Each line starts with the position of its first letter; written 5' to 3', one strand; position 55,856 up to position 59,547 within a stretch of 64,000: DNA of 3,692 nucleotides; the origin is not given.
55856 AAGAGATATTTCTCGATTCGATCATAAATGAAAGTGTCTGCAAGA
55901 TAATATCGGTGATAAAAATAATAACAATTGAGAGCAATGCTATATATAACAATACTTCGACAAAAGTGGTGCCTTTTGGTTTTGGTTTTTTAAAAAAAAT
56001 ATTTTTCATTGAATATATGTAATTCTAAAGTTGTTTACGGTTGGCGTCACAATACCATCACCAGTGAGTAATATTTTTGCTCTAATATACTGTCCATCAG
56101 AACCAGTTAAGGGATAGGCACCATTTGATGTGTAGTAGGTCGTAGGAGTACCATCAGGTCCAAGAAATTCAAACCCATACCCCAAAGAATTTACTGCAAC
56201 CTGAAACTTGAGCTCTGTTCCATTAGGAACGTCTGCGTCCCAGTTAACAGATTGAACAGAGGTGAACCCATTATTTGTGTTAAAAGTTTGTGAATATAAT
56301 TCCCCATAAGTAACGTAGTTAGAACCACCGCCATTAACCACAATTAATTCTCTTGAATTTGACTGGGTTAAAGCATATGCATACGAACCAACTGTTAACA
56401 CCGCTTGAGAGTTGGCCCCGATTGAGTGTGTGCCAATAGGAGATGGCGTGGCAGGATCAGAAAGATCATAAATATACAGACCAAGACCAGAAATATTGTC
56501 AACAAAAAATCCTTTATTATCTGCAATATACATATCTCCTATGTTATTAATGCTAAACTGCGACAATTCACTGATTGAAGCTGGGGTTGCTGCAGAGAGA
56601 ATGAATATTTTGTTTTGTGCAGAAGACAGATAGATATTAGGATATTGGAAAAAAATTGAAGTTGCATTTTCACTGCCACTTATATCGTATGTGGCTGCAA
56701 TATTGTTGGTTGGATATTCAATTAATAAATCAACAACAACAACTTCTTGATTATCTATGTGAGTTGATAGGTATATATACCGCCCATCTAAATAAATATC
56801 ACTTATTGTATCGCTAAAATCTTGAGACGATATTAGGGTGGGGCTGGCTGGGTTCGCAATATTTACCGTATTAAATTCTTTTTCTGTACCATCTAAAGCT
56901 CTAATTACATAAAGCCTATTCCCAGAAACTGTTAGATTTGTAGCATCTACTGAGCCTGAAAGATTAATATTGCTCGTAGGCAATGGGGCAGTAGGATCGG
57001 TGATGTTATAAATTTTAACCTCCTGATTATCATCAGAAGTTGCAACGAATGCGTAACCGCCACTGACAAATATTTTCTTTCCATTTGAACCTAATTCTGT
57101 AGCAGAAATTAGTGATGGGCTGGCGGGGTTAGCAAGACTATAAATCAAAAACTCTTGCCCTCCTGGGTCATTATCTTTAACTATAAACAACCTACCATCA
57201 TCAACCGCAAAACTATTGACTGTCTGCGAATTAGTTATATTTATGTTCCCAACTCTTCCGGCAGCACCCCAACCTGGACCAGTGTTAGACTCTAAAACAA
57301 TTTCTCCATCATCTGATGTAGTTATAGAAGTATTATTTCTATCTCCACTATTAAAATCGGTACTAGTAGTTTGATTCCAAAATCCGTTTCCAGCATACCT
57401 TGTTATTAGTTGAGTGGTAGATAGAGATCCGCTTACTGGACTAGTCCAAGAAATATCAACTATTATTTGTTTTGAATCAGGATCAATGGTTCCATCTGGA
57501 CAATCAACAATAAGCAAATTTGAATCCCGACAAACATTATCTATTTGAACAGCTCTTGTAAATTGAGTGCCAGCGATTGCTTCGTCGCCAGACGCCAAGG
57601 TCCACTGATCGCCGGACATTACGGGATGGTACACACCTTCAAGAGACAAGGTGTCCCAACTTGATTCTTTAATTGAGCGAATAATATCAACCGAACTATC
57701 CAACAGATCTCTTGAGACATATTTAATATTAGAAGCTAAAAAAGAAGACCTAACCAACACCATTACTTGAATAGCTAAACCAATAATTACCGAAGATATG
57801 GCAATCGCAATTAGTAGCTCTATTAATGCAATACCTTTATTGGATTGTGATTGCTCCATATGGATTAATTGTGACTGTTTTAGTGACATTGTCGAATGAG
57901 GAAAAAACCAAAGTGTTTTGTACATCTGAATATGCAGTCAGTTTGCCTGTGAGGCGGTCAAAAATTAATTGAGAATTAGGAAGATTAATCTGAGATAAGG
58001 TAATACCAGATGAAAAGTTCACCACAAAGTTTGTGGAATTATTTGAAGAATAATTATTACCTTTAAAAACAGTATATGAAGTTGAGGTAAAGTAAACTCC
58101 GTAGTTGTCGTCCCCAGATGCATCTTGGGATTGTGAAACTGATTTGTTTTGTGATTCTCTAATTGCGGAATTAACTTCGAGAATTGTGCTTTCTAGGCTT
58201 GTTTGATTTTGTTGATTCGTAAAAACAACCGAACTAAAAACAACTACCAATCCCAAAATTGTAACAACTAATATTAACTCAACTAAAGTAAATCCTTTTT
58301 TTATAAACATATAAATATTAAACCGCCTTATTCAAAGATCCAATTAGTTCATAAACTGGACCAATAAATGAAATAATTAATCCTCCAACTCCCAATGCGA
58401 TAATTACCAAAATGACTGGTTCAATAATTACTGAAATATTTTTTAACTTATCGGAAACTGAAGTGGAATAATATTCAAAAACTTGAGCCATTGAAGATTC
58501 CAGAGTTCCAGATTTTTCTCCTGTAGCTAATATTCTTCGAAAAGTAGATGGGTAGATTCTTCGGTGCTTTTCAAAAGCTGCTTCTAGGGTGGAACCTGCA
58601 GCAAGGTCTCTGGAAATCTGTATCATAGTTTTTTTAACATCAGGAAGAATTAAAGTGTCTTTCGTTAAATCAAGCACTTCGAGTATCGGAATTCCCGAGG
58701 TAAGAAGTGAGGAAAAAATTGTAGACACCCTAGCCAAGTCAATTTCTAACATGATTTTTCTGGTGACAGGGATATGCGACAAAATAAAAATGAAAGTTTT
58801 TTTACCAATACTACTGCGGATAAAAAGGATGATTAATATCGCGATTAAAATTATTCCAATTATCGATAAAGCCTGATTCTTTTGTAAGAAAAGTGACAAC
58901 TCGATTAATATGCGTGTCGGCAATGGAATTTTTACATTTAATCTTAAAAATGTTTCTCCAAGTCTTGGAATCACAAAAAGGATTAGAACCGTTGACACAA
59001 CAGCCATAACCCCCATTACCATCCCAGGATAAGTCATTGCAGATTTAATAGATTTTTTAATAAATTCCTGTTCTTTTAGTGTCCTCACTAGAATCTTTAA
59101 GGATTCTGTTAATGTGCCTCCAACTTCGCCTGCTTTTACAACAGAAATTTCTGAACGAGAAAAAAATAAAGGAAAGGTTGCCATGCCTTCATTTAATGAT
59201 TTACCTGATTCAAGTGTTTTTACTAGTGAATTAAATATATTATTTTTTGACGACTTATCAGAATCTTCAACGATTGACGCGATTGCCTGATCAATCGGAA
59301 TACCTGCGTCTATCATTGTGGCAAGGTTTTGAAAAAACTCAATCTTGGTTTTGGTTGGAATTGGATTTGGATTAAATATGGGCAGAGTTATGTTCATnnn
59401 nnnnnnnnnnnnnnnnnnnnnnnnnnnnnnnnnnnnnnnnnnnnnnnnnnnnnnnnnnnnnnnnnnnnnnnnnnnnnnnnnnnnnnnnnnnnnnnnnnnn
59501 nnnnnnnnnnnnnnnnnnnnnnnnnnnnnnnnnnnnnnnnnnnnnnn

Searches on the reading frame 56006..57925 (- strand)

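Call 13: search_protein_families(library=pfam, proteins=[window:56006-57925:-], max_evalue=0.001)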
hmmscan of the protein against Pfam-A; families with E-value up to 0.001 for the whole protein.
window:56006-57925:- (639 aa): 2 families
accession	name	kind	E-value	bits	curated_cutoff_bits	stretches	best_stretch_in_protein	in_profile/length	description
PF09826.15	Beta_propel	-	6.7e-09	35.6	22.4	1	379-523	19-132/495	Beta propeller domain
PF07963.17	N_methyl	-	0.00012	21.9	21.2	1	28-51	3-26/27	Prokaryotic N-terminal methylation motif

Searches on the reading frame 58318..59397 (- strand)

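Call 13: search_protein_families(library=pfam, proteins=[window:58318-59397:-], max_evalue=0.001)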
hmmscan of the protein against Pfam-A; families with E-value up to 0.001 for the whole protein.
window:58318-59397:- (359 aa): 1 family
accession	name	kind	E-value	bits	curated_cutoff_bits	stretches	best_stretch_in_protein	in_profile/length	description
PF00482.28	T2SSF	-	2.7e-44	150.6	25.2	2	21-144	1-125/125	Type II secretion system (T2SS), protein F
